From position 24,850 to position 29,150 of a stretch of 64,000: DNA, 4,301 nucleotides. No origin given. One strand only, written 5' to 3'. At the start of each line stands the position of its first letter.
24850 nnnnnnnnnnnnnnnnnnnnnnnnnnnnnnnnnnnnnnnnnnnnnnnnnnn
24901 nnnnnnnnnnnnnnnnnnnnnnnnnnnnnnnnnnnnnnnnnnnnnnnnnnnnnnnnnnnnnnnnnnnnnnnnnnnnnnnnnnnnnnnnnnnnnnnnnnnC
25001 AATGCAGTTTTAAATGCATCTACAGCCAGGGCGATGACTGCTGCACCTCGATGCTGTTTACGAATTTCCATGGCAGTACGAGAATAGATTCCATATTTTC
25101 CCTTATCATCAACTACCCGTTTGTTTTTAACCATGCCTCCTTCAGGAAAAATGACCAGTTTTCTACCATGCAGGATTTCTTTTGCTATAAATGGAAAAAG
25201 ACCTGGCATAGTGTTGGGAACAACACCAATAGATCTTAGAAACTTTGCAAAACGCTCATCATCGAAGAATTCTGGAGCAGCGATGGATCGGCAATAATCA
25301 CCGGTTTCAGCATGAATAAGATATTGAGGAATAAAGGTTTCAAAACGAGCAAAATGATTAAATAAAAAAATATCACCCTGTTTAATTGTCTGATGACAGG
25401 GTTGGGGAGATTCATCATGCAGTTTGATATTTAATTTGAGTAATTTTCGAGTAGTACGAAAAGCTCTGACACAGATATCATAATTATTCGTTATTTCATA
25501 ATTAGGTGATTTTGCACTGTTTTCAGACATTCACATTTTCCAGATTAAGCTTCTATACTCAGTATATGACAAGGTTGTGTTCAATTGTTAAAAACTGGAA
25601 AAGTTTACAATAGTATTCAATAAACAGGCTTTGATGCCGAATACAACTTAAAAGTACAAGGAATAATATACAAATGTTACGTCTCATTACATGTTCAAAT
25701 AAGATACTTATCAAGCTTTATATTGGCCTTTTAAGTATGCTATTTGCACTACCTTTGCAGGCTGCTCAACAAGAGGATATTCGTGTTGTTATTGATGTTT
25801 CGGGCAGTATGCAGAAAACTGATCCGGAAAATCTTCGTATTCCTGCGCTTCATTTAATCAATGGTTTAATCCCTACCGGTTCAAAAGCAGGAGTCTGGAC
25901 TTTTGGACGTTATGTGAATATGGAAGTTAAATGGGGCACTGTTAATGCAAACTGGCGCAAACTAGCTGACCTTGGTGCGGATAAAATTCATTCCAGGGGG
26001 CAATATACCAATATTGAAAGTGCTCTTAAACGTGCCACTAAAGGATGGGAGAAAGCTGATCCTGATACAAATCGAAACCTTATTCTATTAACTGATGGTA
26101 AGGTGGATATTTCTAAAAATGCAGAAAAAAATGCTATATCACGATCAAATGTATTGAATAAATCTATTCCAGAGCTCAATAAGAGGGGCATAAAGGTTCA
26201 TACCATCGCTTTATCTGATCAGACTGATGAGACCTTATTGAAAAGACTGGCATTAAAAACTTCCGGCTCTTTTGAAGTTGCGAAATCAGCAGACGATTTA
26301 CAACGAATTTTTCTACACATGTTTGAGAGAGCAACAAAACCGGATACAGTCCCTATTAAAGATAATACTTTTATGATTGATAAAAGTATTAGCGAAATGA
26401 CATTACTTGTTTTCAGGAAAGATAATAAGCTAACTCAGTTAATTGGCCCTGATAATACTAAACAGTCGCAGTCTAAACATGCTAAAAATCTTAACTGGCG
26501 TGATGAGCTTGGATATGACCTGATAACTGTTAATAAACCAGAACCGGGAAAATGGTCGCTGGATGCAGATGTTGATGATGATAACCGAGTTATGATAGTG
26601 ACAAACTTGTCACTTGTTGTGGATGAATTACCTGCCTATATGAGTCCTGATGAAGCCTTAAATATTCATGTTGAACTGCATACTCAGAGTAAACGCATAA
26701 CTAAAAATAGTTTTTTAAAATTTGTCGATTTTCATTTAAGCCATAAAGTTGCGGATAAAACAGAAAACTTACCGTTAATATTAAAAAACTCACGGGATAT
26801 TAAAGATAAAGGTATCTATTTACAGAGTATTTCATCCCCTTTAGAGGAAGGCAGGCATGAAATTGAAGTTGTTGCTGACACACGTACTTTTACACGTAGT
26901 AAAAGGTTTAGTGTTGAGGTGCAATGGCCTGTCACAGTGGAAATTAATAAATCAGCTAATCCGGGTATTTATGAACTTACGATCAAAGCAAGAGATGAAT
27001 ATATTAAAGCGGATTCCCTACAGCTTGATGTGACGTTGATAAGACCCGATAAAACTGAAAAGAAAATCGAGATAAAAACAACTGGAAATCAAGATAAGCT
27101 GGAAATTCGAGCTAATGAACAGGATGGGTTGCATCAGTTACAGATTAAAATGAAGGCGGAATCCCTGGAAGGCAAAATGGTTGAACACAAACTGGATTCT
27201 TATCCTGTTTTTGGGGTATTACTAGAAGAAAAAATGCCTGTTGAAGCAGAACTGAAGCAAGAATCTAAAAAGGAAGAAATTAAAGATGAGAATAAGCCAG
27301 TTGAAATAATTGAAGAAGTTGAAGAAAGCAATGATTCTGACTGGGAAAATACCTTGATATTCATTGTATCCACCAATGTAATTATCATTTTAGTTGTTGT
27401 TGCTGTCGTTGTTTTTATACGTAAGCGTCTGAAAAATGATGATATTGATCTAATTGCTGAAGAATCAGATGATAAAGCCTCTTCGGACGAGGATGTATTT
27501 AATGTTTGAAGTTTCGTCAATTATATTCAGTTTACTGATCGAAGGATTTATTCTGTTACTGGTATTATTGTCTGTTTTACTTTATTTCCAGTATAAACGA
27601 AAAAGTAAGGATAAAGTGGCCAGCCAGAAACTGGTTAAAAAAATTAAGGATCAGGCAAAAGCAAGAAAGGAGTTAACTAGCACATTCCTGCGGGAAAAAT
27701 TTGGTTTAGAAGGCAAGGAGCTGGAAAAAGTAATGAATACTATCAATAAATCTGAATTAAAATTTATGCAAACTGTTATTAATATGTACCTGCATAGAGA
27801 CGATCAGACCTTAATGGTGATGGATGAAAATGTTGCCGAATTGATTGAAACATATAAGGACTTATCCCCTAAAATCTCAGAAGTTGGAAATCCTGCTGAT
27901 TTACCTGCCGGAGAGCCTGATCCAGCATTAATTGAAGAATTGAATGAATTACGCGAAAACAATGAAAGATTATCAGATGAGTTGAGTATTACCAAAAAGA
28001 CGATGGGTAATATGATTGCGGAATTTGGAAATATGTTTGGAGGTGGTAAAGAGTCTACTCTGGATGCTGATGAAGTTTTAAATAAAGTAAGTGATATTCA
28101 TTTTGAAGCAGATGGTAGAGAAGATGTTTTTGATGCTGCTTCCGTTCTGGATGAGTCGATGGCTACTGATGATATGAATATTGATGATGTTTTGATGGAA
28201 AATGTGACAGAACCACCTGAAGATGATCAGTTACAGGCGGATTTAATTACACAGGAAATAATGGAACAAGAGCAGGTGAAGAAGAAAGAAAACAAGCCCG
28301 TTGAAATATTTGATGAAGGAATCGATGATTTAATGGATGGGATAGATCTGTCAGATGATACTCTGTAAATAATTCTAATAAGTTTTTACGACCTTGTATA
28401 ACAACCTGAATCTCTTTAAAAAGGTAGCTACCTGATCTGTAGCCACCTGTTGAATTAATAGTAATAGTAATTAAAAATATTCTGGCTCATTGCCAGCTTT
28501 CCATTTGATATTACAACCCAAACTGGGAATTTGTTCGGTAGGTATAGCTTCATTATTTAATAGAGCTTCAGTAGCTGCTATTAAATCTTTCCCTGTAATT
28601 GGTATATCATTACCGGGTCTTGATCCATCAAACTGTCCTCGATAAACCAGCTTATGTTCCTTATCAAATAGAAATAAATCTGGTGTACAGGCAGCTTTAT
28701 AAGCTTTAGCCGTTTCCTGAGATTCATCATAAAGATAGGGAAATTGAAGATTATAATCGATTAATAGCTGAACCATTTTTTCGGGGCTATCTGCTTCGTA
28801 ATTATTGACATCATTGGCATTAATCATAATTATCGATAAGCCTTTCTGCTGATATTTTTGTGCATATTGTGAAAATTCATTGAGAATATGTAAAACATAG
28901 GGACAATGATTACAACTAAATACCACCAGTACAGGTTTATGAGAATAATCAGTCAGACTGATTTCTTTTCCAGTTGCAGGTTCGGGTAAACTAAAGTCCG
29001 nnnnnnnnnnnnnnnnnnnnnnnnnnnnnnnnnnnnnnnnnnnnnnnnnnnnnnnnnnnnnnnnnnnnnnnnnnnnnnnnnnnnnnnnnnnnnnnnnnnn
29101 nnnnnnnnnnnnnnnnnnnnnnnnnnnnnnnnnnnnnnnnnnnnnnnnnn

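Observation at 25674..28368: Two-gene membrane module: periplasmic VWA protein plus acidic membrane-anchored partner sharing a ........(I/F) motif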

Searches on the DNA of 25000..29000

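Call 87: search_rna_families(source=window, start=25000, end=29000, threshold=evalue, max_evalue=0.1)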
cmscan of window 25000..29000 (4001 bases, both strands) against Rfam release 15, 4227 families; matches with E-value up to 0.1: 0.
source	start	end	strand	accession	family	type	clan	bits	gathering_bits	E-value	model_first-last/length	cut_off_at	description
